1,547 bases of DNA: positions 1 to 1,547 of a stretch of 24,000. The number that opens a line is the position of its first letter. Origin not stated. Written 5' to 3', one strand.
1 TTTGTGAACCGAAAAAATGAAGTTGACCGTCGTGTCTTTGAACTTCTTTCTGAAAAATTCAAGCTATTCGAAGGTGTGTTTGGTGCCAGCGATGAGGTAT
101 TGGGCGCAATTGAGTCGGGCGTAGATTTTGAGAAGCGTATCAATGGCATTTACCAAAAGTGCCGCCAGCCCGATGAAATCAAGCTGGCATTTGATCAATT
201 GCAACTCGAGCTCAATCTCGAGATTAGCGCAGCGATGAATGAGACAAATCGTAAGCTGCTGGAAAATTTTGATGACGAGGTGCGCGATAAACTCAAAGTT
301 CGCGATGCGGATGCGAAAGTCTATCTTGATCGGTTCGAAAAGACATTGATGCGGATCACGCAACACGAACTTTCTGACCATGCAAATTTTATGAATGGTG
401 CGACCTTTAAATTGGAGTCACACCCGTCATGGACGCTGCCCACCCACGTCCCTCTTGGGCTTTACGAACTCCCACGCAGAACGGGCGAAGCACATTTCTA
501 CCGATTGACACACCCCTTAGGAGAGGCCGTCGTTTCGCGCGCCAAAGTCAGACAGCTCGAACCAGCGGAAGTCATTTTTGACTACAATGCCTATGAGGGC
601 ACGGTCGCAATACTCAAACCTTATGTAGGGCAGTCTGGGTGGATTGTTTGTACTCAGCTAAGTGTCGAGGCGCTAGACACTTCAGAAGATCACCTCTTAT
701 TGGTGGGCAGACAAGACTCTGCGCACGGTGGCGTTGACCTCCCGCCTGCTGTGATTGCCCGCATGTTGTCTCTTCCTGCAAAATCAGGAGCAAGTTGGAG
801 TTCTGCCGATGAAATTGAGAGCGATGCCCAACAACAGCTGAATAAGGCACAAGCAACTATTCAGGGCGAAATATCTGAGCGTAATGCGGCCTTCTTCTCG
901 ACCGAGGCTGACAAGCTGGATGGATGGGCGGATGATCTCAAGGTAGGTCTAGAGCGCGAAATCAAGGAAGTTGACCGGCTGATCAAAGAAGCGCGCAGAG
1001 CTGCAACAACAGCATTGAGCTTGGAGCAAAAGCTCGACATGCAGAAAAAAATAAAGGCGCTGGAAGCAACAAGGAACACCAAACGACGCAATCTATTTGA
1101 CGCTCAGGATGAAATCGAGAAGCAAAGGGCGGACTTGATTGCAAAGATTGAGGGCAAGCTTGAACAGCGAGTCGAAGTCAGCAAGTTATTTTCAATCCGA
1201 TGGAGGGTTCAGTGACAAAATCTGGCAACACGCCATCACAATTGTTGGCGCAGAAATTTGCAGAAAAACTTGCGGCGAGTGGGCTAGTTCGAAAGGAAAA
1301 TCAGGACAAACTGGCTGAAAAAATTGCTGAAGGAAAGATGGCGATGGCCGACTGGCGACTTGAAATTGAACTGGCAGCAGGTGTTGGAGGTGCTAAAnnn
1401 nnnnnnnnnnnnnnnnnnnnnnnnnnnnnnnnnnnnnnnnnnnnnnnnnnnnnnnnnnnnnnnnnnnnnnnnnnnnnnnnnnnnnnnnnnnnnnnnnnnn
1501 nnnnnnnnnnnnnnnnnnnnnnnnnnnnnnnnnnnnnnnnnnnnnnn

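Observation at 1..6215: Tightly coupled SNF2-helicase / mini-ORF / zinc-hook ATPase / Mod / Res cluster: an atypical Type III-like restriction locus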

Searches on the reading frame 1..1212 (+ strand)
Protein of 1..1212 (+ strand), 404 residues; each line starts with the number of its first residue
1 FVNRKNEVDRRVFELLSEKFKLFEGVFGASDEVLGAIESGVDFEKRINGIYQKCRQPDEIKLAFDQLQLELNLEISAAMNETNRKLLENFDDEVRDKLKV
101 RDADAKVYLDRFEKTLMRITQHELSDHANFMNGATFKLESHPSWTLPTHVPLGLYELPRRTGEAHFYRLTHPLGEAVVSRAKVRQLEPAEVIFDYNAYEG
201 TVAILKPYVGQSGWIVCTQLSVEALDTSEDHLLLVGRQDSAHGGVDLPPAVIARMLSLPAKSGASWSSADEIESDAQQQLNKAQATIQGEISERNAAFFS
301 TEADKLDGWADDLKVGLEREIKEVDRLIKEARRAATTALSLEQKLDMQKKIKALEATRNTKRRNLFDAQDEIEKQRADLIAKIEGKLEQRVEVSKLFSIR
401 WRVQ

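Call 4: search_protein_families(library=pfam, proteins=[window:1-1212:+], max_evalue=0.01)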
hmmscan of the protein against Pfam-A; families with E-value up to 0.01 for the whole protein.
window:1-1212:+ (404 aa): 0 families

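Call 5: search_protein_families(library=padloc, proteins=[window:1-1212:+], max_evalue=0.01)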
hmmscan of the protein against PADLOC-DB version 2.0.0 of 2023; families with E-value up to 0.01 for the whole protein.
window:1-1212:+ (404 aa): 1 family
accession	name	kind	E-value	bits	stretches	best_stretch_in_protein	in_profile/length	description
PDLC02619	DrmD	-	1.9e-33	113.6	2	2-124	545-666/872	DrmD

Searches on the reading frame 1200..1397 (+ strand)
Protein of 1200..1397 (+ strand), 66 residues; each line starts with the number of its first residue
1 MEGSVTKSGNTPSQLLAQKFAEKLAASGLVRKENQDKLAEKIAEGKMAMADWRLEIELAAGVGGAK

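Call 4: search_protein_families(library=pfam, proteins=[window:1200-1397:+], max_evalue=0.01)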
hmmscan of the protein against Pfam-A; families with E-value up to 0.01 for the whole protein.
window:1200-1397:+ (66 aa): 0 families

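Call 5: search_protein_families(library=padloc, proteins=[window:1200-1397:+], max_evalue=0.01)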
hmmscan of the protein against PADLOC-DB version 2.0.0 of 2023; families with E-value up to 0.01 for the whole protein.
window:1200-1397:+ (66 aa): 0 families

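Call 32: search_protein_families(library=ncbifam, proteins=[window:1200-1397:+], max_evalue=0.01)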
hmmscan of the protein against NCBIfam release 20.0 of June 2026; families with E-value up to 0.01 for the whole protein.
window:1200-1397:+ (66 aa): 0 families

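Call 68: list_cluster_members(proteins=[L081:4794-7655:+, window:1200-1397:+, window:1397-2542:+, window:2503-3558:+, window:3558-6212:+])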
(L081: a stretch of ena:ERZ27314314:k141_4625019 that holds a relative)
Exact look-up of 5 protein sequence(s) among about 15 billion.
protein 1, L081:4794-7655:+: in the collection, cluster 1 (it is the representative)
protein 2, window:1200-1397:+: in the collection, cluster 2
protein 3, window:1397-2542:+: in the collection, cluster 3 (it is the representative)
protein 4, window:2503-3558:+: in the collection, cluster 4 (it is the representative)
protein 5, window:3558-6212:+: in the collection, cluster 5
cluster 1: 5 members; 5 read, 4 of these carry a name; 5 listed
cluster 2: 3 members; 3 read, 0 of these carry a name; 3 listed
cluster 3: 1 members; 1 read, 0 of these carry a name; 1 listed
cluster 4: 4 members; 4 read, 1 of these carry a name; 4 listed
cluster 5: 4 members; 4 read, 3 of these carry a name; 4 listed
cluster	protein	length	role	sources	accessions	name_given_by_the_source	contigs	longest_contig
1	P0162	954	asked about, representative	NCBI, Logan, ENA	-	-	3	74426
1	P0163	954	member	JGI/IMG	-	superfamily II DNA or RNA helicase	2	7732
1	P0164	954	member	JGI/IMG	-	superfamily II DNA or RNA helicase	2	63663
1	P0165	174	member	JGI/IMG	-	hypothetical protein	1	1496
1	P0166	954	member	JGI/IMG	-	superfamily II DNA or RNA helicase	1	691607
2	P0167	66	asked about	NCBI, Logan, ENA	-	-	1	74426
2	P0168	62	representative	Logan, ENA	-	-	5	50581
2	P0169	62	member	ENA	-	-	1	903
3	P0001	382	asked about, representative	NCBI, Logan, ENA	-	-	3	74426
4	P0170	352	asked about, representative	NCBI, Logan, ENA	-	-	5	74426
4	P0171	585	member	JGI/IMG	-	adenine-specific DNA-methyltransferase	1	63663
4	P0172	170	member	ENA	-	-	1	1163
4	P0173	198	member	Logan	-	-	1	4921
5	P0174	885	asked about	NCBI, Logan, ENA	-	-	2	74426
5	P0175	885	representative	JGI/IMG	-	type III restriction enzyme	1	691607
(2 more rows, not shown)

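Call 82: search_protein_families(library=padloc, proteins=[L087:5672-7144:+, L087:7144-7662:+], max_evalue=0.001)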
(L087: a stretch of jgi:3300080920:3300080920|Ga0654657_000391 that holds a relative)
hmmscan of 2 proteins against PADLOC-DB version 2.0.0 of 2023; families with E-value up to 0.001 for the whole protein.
L087:5672-7144:+ (491 aa): 1 family
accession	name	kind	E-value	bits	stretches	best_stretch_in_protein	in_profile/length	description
PDLC02374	dGTPase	-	2.6e-06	25.1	1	39-120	52-119/395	-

L087:7144-7662:+ (173 aa): 2 families
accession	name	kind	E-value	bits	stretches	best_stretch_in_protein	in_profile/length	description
PDLC02990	DarG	-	1.8e-11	42.1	1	7-160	166-323/329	-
PDLC04505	PDC-M19A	-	0.00038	18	1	4-79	3-78/294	-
